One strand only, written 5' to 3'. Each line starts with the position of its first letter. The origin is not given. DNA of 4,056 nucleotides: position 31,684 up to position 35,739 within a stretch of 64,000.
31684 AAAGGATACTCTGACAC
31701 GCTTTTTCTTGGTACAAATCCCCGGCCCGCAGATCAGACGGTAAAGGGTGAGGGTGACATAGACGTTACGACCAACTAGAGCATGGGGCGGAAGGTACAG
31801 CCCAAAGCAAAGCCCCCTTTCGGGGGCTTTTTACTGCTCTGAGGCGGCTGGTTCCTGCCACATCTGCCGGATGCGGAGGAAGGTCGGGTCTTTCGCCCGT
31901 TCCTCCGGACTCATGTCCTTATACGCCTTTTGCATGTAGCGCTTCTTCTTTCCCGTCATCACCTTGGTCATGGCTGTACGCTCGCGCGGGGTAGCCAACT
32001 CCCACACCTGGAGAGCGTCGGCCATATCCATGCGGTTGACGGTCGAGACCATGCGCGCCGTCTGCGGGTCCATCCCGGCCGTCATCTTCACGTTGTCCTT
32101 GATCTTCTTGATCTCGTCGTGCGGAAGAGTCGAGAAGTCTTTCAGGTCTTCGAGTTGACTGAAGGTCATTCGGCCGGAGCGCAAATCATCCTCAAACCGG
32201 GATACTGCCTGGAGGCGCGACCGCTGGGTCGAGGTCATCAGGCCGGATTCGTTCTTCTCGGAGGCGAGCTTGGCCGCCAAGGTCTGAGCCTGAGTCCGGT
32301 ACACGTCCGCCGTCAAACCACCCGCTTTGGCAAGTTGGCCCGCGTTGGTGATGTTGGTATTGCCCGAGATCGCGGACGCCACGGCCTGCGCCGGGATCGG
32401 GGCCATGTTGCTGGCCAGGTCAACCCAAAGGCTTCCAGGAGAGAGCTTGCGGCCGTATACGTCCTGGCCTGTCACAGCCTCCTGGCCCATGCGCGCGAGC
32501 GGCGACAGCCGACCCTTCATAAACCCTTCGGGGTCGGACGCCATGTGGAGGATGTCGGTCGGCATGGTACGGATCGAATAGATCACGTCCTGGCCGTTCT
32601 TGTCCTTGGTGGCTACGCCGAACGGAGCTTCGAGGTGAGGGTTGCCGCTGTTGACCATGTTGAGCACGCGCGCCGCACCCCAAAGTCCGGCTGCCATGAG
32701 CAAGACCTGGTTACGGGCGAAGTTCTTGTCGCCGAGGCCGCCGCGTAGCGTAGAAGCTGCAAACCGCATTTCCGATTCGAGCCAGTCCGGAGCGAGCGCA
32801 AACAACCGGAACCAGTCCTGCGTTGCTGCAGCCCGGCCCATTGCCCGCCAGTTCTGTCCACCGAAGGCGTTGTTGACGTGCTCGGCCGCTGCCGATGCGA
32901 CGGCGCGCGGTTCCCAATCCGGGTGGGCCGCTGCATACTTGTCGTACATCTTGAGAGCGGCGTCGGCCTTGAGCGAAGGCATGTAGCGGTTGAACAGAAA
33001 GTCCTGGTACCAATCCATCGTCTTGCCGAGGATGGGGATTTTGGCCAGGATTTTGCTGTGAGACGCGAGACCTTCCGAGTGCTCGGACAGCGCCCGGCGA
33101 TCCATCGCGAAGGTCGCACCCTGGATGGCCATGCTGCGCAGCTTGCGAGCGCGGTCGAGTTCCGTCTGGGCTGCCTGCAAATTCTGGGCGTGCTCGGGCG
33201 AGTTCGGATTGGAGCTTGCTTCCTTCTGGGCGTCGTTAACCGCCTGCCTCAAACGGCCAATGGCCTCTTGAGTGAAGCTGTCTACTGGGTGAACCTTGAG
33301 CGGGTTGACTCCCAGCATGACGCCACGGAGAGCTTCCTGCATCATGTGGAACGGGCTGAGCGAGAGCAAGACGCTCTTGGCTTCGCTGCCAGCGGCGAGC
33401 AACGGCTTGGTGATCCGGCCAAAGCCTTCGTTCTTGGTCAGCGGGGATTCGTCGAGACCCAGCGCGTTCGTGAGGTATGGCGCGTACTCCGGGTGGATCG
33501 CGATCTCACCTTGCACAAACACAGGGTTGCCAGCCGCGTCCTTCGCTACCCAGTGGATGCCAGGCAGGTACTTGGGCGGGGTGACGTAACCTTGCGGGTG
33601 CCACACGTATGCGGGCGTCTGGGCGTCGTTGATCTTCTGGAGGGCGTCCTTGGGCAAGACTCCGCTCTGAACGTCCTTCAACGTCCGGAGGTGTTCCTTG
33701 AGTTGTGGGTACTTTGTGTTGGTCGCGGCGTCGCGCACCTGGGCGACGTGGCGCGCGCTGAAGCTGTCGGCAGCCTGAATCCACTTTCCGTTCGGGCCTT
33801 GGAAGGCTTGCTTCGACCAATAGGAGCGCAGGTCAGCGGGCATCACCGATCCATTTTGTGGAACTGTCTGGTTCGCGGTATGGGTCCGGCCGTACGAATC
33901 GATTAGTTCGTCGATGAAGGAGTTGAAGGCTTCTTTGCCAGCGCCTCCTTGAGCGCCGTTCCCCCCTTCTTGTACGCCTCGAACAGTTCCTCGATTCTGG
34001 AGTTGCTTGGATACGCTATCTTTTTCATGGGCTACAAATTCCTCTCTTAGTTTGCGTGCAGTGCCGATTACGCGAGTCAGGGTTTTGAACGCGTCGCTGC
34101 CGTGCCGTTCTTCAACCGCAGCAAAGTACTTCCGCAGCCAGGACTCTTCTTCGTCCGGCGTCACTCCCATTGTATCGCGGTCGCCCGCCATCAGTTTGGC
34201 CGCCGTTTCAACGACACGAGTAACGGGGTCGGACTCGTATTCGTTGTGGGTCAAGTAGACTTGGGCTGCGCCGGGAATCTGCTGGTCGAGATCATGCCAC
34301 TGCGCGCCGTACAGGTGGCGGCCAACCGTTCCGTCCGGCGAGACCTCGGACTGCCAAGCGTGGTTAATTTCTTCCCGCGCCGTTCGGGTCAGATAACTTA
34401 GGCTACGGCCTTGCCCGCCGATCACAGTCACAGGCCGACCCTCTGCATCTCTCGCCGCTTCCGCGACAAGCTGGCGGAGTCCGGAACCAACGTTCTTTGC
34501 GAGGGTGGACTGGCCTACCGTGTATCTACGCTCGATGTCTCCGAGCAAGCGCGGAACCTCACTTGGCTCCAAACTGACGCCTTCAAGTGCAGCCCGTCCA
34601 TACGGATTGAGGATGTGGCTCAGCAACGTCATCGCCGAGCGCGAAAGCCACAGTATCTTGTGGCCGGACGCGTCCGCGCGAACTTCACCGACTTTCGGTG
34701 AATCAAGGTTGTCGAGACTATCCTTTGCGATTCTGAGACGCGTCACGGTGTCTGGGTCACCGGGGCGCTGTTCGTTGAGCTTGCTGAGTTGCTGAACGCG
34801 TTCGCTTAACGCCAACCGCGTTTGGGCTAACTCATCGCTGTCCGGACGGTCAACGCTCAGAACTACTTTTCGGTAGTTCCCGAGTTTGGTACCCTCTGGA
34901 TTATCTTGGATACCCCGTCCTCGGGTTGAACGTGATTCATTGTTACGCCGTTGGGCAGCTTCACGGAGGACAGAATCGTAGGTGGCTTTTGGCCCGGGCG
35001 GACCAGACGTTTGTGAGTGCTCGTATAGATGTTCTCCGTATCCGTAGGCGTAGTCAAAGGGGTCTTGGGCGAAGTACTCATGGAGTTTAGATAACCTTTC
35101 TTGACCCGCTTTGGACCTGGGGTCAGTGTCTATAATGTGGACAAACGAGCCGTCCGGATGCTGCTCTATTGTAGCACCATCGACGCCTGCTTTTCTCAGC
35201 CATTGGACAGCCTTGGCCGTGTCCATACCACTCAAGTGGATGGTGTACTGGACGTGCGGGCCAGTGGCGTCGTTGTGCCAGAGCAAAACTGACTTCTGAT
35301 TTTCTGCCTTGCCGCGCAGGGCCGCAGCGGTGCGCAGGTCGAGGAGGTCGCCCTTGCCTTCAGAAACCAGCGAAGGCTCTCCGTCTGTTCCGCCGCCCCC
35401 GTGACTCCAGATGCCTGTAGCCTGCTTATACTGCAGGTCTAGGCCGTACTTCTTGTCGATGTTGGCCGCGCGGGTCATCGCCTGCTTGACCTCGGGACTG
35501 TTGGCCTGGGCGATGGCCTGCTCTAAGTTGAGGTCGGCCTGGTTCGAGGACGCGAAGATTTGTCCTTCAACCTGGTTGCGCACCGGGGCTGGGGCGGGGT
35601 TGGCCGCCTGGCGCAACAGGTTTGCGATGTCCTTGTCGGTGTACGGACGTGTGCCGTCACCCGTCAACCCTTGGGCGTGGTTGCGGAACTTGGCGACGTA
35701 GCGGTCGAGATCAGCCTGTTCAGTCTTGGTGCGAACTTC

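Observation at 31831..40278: T7-like internal-core trio ending in a 2082-aa giant protein with no recognisable enzymatic domain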

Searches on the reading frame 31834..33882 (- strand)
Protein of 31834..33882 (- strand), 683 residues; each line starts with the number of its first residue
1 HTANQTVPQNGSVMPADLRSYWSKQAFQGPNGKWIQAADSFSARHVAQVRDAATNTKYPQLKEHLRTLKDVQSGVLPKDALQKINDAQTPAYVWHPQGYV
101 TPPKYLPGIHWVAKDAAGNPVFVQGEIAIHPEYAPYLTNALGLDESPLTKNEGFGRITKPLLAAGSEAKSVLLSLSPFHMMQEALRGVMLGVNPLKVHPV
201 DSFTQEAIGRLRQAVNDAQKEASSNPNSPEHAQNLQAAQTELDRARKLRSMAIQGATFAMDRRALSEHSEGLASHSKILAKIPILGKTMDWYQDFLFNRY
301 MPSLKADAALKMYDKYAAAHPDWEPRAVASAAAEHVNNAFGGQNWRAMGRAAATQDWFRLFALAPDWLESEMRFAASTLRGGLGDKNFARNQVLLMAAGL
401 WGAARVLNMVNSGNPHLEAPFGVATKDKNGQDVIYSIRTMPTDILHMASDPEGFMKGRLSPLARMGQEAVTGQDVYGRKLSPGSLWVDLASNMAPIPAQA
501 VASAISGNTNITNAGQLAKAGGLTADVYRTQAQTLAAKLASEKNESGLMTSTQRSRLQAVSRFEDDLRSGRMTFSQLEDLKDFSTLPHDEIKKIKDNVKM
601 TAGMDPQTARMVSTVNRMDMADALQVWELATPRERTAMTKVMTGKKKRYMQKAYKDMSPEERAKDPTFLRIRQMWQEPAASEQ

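Call 47: predict_structure(alignment_id=A1)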
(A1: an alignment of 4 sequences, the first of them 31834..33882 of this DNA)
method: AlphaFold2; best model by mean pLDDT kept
length: 683 residues; sequences in the alignment: 4
mean_pLDDT: 44.3   pTM: 0.25
mean pLDDT of the five models: 44.3, 43.8, 42.8, 42.7, 37.7
residues with pLDDT >= 90: 0; 70-90: 144; 50-70: 46; < 50: 493
segments of 3 or more residues with pLDDT < 50: 1-116, 118-203, 253-309, 331-554, 677-683
pLDDT, mean of each block of 10 residues (from residue 1): 28 38 40 35 31 35 39 41 37 23 37 47 44 32 32 34 31 31 29 30 59 84 81 79 66 44 31 26 27 34 44 59 63 44 28 23 26 27 27 32 33 28 26 25 25 28 32 38 34 29 28 24 23 34 30 56 79 77 61 83 80 81 80 81 85 81 80 57 33
secondary structure, 60 per line:
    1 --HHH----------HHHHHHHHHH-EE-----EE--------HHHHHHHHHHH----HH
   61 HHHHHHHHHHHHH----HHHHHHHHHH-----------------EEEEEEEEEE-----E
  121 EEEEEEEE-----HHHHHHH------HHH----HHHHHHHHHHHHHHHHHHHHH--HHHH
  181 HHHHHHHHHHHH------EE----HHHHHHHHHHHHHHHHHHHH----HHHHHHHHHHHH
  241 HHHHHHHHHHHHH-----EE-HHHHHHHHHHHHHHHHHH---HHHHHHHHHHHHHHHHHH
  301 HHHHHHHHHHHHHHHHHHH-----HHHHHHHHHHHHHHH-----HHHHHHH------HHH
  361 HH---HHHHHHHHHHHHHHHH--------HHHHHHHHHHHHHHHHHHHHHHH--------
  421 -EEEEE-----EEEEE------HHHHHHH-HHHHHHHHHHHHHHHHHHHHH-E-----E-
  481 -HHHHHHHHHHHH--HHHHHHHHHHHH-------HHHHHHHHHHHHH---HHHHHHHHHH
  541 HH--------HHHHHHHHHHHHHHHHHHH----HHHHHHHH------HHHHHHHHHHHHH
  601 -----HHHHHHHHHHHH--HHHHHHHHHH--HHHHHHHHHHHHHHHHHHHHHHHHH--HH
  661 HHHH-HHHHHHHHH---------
elements in order (helices of 4 or more, strands of 3 or more residues): H16-25 H44-54 H59-73 H78-87 E105-114 E120-128 H134-140 H154-174 H177-192 H205-224 H229-253 H262-279 H283-319 H325-339 H345-351 H358-362 H366-381 H390-412 E422-426 E432-436 H443-449 H451-471 H482-493 H496-507 H515-527 H531-542 H551-569 H574-581 H588-600 H606-617 H620-629 H632-656 H659-664 H666-674

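Call 57: find_homologous_proteins(query=A3, max_evalue=0.00001)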
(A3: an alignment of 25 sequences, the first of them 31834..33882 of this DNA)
Query A3 (25 sequences) (683 aa, profile of the alignment): 41 proteins with E <= 0.00001 among 8000 candidates.
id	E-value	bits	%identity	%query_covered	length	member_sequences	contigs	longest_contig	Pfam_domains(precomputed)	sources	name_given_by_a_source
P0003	6.2e-245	833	53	91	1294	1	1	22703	-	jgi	jgi:hypothetical protein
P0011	1.6e-240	818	45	91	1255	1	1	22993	-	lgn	-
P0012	3.6e-238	810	45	93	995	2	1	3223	-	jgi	-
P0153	5.4e-238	810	44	90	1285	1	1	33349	-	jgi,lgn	jgi:hypothetical protein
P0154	9.2e-237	806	44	89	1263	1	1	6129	-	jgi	jgi:hypothetical protein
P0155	3.2e-236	804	56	91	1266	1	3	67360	-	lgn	-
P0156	2.2e-235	801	56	90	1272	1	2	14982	-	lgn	-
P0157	1.7e-233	795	56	90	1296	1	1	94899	-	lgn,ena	-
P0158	4.7e-233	793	44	90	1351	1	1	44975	-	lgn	-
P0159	2.4e-231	788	52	94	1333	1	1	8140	-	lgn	-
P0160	2.6e-231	788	44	90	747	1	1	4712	-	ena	-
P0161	2.6e-231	788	44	91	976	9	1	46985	-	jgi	jgi:hypothetical protein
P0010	4.7e-231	787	45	98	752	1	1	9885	-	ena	-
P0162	3.6e-229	780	44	90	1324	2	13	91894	-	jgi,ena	-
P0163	5.0e-229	780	44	92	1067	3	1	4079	-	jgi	jgi:hypothetical protein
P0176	2.4e-200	685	37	87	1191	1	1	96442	-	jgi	jgi:hypothetical protein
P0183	3.8e-16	77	27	39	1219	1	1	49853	-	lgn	-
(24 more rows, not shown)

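Call 62: search_solved_structures(query=A3, max_evalue=10)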
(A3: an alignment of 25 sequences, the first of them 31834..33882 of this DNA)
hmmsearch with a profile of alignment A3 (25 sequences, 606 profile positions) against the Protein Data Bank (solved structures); distinct sequences matched with E-value up to 10: 0.

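Call 98: find_related_loci(query=A1, collection=genome_contigs, flank=10000)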
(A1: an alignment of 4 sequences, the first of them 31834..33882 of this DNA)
Query A1 (683 aa) in genome_contigs; peptide patterns used: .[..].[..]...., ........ (x = any residue, [..] = any of these).
92 stretches matched a pattern; 3 encode a relative of the query (tblastn E <= 1e-3); 3 distinct loci.
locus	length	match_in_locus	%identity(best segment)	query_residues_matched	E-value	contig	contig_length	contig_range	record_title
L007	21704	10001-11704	38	60-671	6e-121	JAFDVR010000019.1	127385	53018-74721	MAG: Acidobacteria bacterium isolate SZAS-4 LIN-38__19__length-127385, whole genome shotgun sequence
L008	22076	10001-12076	36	71-678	8e-57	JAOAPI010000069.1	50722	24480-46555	MAG: Candidatus Sulfotelmatobacter sp. isolate RYN_10 scaffold_2394299, whole genome shotgun sequence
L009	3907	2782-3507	25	127-373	6e-7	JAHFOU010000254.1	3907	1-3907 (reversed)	MAG: Planctomycetota bacterium isolate nzgw510 NODE_57280_length_3908_cov_2.570108, whole genome shotgun sequence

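Call 123: find_encoding_contigs(protein=P0176, flank=10000, max_places=1)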
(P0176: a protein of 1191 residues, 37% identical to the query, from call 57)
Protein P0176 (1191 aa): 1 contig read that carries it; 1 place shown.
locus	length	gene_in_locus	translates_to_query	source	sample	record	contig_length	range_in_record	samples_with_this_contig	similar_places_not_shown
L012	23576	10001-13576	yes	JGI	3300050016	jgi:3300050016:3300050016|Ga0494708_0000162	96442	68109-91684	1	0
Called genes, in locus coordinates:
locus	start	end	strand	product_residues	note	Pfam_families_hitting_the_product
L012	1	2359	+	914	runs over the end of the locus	-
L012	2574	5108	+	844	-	-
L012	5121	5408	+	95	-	-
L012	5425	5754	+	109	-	-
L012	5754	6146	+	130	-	-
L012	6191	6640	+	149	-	-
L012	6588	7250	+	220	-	-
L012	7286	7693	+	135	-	-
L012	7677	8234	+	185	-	PF02945:Endonuclease_7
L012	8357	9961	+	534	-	-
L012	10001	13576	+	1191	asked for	-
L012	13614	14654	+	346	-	PF00158:Sigma54_activat (weak), PF07724:AAA_2, PF00004:AAA (weak), PF07728:AAA_5 (weak), PF10431:ClpB_D2-small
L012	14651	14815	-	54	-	-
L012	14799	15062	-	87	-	-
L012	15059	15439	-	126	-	PF00293:NUDIX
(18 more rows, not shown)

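Call 124: find_encoding_contigs(protein=P0183, flank=10000, max_places=1)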
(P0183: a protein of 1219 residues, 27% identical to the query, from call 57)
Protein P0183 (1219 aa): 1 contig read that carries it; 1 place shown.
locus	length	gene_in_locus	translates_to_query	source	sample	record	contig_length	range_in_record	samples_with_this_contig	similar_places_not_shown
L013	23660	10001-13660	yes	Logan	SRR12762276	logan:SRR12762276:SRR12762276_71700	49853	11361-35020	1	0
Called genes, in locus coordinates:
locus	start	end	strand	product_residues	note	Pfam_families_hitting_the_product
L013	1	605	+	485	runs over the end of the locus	-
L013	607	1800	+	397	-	-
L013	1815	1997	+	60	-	-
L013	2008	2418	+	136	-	-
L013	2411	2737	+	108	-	-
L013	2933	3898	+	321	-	-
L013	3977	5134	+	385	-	PF17236:SU10_MCP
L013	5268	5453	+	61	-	-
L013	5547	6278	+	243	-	-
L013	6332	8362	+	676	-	-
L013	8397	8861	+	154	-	-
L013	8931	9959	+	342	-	-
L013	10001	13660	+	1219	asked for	-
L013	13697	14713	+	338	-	-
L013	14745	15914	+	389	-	-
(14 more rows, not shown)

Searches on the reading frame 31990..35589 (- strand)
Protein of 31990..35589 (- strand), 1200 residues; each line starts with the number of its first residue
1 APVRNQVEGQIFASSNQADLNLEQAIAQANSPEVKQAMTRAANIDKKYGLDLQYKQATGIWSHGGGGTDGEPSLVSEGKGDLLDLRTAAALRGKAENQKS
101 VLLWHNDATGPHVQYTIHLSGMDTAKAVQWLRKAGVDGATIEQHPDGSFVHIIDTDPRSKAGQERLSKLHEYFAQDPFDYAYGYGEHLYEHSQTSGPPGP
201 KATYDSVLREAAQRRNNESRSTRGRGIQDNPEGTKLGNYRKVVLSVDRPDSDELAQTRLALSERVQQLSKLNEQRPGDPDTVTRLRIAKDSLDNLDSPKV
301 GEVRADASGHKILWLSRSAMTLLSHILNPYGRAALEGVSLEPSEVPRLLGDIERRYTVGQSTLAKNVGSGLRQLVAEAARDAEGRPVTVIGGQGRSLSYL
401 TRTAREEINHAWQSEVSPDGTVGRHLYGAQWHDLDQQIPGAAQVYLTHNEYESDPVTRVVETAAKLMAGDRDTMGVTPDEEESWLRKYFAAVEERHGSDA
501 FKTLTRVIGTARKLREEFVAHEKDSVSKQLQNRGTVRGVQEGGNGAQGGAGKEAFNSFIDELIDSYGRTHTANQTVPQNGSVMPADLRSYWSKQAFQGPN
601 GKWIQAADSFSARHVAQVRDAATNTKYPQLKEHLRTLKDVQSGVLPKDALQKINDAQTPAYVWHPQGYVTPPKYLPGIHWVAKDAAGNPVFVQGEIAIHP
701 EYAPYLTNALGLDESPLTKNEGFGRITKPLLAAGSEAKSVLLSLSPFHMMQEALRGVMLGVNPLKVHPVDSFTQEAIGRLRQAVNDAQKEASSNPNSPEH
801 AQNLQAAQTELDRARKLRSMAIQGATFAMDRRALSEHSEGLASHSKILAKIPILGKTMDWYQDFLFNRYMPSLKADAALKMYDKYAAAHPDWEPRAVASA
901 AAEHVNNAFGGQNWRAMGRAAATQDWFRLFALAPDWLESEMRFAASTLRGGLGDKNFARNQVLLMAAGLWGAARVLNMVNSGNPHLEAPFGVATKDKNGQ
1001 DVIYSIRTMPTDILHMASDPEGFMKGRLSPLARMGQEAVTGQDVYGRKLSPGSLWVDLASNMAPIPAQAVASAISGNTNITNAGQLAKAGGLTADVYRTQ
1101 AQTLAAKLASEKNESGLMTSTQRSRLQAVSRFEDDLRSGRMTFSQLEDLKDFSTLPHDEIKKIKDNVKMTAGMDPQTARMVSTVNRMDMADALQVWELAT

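Call 46: search_protein_representatives(protein=window:31990-35589:-)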
Query: 1200 residues. Proteins with E-value up to 0.001 (for the whole library): 1699; up to 1e-10: 1049; up to 1e-30: 372. The best 150 are listed.
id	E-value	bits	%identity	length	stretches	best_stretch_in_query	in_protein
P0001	0.0e+00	2717.1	100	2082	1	1-1200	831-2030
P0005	2.4e-272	923.2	53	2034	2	610-1200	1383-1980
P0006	5.4e-254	862.4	60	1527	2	577-1200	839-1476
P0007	1.2e-185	636.1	58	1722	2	822-1200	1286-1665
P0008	2.1e-178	612.1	55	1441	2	816-1200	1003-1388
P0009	3.4e-157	541.9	43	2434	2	630-1195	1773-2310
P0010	2.3e-153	529.2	51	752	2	815-1199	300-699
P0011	1.4e-150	520.0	50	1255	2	809-1200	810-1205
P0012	2.0e-149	516.2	51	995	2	813-1200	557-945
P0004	1.1e-143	497.1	41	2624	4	818-1199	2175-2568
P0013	1.3e-143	496.9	49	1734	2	810-1200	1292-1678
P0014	1.4e-138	480.2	39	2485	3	810-1200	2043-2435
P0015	1.4e-136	473.6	55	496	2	817-1117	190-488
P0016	1.1e-135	470.7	48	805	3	813-1193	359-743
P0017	4.3e-134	465.4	50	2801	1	633-1197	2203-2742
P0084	8.1e-70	252.5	34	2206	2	831-1200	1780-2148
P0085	1.5e-69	251.6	38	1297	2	831-1197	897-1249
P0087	1.8e-68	248.1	36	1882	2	730-1199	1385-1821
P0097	1.8e-58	214.9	36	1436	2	825-1199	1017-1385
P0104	2.8e-54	201.0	40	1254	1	286-554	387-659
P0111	6.2e-52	193.3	41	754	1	290-554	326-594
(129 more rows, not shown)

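Call 53: search_protein_families(library=pfam, alignment_id=A2, max_evalue=0.0001)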
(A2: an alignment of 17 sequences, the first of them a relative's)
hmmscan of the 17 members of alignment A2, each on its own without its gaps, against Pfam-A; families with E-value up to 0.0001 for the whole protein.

A. member 1, P0056 (3715 aa): 3 families
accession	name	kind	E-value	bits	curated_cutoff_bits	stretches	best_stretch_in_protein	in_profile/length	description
PF18760.7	ART-PolyVal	-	3e-16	60.9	31.2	2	1541-1589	1-45/140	ADP-Ribosyltransferase in polyvalent proteins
PF04055.27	Radical_SAM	-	3.1e-13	50.7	29.5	1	774-934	3-166/166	Radical SAM superfamily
PF23802.1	DUF7178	-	1.8e-08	34.9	27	1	1048-1233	26-187/193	Family of unknown function (DUF7178)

B. families by the number of members that match (of 17 scanned): 10 families
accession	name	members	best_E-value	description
PF23802.1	DUF7178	7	1.2e-09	Family of unknown function (DUF7178)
PF11697.13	DUF3293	5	7.7e-13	Protein of unknown function (DUF3293)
PF18760.7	ART-PolyVal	3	3.6e-40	ADP-Ribosyltransferase in polyvalent proteins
PF13589.12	HATPase_c_3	2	1.4e-06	Histidine kinase-, DNA gyrase B-, and HSP90-like ATPase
PF02518.31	HATPase_c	2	4.2e-06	Histidine kinase-, DNA gyrase B-, and HSP90-like ATPase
PF18763.7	ddrB-ParB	1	5.4e-17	ddrB-like ParB superfamily domain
PF04055.27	Radical_SAM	1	3.1e-13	Radical SAM superfamily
PF07669.17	Eco57I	1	8.5e-09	Eco57I restriction-modification methylase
PF00271.37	Helicase_C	1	2.6e-07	Helicase conserved C-terminal domain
PF02195.25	ParB_N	1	9.4e-05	ParB N-terminal domain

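Call 54: search_protein_families(library=pfam, proteins=[P0014, P0084, P0104, P0111, P0005], max_evalue=0.01)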
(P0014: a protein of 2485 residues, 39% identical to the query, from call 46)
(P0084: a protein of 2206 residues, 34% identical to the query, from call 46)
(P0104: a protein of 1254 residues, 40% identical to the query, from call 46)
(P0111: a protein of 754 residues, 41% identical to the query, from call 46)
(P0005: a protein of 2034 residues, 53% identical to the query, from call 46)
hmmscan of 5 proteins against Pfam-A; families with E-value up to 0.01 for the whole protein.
P0014 (2485 aa): 1 family
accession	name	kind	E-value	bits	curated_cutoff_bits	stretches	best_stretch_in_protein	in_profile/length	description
PF23802.1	DUF7178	-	2.7e-05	24.6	27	1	1444-1523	114-187/193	Family of unknown function (DUF7178)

P0084 (2206 aa): 0 families

P0104 (1254 aa): 4 families
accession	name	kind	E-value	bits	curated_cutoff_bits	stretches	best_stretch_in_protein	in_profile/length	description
PF18760.7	ART-PolyVal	-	1e-50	172.6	31.2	2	683-818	1-140/140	ADP-Ribosyltransferase in polyvalent proteins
PF00583.31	Acetyltransf_1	-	2.3e-06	28.3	20.7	1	1114-1166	30-87/116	Acetyltransferase (GNAT) family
PF13508.13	Acetyltransf_7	-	4.8e-05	24.1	27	1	1117-1166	3-56/84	Acetyltransferase (GNAT) domain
PF13673.13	Acetyltransf_10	-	0.00011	22.6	23.6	1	1114-1167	28-80/128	Acetyltransferase (GNAT) domain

P0111 (754 aa): 1 family
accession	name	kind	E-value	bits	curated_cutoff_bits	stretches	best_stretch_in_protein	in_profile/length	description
PF18760.7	ART-PolyVal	-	4.4e-21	76.5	31.2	1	622-753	1-129/140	ADP-Ribosyltransferase in polyvalent proteins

P0005 (2034 aa): 0 families
